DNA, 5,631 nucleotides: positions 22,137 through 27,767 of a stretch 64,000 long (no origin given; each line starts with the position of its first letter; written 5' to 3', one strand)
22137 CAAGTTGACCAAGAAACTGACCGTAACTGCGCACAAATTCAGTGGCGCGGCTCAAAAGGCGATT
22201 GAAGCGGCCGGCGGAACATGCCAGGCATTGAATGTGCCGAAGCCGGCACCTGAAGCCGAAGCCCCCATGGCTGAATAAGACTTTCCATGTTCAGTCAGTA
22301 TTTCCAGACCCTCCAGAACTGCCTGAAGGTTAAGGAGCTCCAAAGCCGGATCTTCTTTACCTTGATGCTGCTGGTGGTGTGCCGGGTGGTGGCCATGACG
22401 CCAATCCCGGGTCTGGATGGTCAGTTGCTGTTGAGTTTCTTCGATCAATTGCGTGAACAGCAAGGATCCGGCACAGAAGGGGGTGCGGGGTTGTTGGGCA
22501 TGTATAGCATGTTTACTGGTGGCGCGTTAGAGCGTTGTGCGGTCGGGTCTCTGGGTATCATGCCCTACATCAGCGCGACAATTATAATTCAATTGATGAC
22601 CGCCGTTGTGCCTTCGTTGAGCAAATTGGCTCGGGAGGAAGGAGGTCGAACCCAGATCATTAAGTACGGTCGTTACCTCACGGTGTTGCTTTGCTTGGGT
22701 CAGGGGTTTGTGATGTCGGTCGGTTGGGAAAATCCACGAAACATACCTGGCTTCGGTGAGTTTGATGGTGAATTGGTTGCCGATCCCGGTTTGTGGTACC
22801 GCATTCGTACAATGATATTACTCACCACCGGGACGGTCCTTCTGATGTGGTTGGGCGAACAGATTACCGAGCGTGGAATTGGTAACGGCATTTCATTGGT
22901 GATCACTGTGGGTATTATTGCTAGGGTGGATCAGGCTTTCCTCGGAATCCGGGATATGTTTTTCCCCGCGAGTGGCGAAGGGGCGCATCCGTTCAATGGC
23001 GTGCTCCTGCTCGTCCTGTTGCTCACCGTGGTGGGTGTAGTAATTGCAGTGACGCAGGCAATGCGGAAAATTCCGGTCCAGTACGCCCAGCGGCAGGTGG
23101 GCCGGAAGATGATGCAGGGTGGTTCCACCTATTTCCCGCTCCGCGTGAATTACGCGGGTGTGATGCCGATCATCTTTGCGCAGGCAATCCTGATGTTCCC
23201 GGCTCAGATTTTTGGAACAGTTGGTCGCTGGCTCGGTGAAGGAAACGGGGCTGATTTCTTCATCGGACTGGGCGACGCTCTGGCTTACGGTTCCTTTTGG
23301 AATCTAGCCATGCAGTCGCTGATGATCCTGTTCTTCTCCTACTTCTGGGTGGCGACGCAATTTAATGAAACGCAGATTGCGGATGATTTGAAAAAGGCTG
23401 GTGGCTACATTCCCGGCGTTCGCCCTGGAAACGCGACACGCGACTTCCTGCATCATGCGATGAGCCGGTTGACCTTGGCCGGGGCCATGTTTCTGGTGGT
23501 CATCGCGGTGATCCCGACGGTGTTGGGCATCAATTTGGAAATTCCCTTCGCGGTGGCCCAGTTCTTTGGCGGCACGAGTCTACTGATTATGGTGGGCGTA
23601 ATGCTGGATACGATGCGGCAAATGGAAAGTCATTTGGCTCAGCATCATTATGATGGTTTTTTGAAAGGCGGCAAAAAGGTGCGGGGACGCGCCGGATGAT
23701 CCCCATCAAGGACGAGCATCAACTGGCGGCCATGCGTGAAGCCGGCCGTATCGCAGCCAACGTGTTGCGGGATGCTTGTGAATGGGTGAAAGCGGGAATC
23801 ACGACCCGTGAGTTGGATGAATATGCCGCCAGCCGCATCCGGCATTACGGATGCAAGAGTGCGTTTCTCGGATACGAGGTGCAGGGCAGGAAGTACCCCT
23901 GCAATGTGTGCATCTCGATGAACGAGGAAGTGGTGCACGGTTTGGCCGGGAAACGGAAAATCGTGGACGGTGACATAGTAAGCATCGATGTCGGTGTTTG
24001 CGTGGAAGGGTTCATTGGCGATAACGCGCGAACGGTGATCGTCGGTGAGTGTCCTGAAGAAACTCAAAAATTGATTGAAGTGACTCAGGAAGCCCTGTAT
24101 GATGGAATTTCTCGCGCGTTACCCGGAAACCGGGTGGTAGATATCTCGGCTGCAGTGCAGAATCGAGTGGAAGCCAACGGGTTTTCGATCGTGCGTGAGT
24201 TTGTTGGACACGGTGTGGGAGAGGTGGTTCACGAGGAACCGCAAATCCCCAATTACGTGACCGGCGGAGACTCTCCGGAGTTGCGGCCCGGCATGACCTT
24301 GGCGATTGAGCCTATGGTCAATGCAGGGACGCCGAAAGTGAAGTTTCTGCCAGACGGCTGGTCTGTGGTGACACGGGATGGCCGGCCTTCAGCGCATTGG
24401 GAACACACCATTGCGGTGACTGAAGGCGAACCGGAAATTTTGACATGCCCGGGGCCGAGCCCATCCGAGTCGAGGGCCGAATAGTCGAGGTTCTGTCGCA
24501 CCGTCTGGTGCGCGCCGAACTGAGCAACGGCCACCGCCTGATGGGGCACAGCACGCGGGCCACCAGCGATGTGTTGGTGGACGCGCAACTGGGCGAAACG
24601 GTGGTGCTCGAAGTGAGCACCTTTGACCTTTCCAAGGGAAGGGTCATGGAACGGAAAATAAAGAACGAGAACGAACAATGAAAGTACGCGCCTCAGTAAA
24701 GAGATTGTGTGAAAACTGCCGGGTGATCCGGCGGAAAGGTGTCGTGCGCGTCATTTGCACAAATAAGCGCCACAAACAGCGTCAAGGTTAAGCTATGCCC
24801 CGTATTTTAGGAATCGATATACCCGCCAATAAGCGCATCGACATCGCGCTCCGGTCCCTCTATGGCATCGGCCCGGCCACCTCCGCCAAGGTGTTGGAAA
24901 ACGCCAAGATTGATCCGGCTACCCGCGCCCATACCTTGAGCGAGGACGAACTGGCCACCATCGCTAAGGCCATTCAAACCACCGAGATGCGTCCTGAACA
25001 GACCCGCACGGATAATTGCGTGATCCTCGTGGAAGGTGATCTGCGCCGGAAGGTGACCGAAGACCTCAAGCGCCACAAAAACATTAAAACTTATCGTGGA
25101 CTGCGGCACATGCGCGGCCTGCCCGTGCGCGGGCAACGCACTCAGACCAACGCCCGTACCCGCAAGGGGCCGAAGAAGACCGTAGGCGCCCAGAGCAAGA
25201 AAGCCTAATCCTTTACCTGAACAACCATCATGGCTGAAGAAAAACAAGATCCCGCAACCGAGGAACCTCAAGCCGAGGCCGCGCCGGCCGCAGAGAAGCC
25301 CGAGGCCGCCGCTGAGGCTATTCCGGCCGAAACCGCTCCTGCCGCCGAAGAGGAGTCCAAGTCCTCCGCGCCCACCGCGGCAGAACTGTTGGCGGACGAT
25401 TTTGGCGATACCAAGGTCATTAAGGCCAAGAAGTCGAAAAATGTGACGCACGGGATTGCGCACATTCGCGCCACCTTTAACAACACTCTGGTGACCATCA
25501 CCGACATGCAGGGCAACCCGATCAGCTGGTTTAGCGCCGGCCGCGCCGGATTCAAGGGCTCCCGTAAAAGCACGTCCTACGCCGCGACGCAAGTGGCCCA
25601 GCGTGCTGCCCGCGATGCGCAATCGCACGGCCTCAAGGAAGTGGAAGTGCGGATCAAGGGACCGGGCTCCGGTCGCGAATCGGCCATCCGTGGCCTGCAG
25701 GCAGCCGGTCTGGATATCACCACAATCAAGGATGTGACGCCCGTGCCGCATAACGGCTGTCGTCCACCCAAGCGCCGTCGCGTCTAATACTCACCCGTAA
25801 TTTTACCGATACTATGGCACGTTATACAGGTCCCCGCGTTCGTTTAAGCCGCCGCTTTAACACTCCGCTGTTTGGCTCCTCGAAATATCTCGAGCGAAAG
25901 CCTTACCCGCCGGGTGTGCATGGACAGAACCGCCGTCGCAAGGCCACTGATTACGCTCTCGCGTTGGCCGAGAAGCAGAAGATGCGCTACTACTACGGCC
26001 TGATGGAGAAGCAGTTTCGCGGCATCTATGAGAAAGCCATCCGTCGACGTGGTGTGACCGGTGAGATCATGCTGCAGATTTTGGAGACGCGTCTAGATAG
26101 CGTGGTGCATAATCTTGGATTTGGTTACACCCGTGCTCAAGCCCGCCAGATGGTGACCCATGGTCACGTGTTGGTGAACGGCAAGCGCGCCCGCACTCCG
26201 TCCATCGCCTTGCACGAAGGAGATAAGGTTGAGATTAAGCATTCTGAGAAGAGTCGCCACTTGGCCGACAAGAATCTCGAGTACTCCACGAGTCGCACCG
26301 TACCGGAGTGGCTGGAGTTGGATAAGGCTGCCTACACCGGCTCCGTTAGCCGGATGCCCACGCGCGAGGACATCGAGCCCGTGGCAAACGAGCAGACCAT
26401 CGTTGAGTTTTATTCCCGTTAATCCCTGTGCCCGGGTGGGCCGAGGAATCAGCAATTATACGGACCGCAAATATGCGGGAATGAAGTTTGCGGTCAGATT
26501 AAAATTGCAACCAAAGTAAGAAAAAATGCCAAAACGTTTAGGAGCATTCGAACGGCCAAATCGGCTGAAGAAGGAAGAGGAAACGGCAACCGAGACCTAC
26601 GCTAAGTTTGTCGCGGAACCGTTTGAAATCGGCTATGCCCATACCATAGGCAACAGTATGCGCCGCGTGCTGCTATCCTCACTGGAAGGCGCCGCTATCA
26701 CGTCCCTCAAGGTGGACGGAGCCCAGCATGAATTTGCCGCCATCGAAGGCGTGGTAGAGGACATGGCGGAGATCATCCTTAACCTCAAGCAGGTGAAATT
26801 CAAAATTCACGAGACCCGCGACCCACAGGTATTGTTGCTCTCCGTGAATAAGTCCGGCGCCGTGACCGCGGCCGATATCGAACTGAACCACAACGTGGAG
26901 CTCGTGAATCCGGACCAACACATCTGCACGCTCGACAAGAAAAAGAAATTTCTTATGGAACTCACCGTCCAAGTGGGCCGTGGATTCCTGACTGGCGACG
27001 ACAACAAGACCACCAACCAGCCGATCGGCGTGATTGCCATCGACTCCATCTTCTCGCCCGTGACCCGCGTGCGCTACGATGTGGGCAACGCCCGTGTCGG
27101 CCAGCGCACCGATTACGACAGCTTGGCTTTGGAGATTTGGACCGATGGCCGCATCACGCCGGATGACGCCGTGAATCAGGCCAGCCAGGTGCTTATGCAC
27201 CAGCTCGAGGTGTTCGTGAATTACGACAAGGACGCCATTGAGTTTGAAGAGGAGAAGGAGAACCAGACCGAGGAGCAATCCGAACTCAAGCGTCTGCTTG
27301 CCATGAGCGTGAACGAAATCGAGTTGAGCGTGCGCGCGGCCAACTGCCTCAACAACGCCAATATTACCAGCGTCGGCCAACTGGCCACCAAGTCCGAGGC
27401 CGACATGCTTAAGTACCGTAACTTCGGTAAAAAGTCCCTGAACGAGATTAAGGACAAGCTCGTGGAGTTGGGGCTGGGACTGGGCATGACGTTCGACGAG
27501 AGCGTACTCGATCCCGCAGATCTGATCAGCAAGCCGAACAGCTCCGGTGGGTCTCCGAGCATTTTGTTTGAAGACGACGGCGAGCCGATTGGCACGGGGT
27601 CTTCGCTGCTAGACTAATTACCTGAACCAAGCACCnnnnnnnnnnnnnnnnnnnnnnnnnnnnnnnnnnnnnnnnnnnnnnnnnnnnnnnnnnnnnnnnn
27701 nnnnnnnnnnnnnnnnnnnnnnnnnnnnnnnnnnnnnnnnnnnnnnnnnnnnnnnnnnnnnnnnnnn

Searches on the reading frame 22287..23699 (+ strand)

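Call 73: search_protein_families(library=pfam, proteins=[window:22287-23699:+], max_evalue=0.00001)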
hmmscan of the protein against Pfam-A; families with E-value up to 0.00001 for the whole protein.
window:22287-23699:+ (470 aa): 1 family
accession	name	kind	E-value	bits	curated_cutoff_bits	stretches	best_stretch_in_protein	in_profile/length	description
PF00344.25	SecY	-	2.4e-98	329.7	32.2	1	88-443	4-306/306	SecY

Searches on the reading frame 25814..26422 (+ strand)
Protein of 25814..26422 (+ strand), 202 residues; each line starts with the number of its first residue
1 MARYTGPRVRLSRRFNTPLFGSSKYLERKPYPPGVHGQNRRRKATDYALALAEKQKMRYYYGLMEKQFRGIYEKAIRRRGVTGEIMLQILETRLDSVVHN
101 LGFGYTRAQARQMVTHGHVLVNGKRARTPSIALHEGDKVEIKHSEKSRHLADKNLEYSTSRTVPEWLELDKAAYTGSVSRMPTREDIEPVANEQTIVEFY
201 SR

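Call 8: search_protein_families(library=pfam, proteins=[window:25814-26422:+], max_evalue=0.001)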
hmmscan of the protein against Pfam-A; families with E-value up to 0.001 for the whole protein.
window:25814-26422:+ (202 aa): 3 families
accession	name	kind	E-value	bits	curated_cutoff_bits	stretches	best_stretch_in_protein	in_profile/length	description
PF00163.24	Ribosomal_S4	-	8.9e-29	100.5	23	1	3-91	1-95/95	Ribosomal protein S4/S9 N-terminal domain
PF01479.30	S4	-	1.4e-17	63.6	22.8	1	93-139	2-48/48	S4 domain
PF22421.1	SYY_C-terminal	-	0.00099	19.4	27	0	102-141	29-68/83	Tyrosine--tRNA ligase SYY-like C-terminal domain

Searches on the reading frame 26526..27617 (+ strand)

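Call 8: search_protein_families(library=pfam, proteins=[window:26526-27617:+], max_evalue=0.001)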
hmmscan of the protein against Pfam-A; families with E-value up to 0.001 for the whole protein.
window:26526-27617:+ (363 aa): 3 families
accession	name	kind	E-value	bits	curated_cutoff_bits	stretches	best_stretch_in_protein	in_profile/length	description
PF01000.31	RNA_pol_A_bac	-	1.8e-30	106.1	33.9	1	62-177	2-119/119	RNA polymerase Rpb3/RpoA insert domain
PF03118.21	RNA_pol_A_CTD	-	1.2e-24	86.2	23.8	1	249-313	2-66/67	Bacterial RNA polymerase, alpha chain C terminal domain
PF01193.29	RNA_pol_L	-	3.2e-23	81.7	24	1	31-227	1-74/74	RNA polymerase Rpb3/Rpb11 dimerisation domain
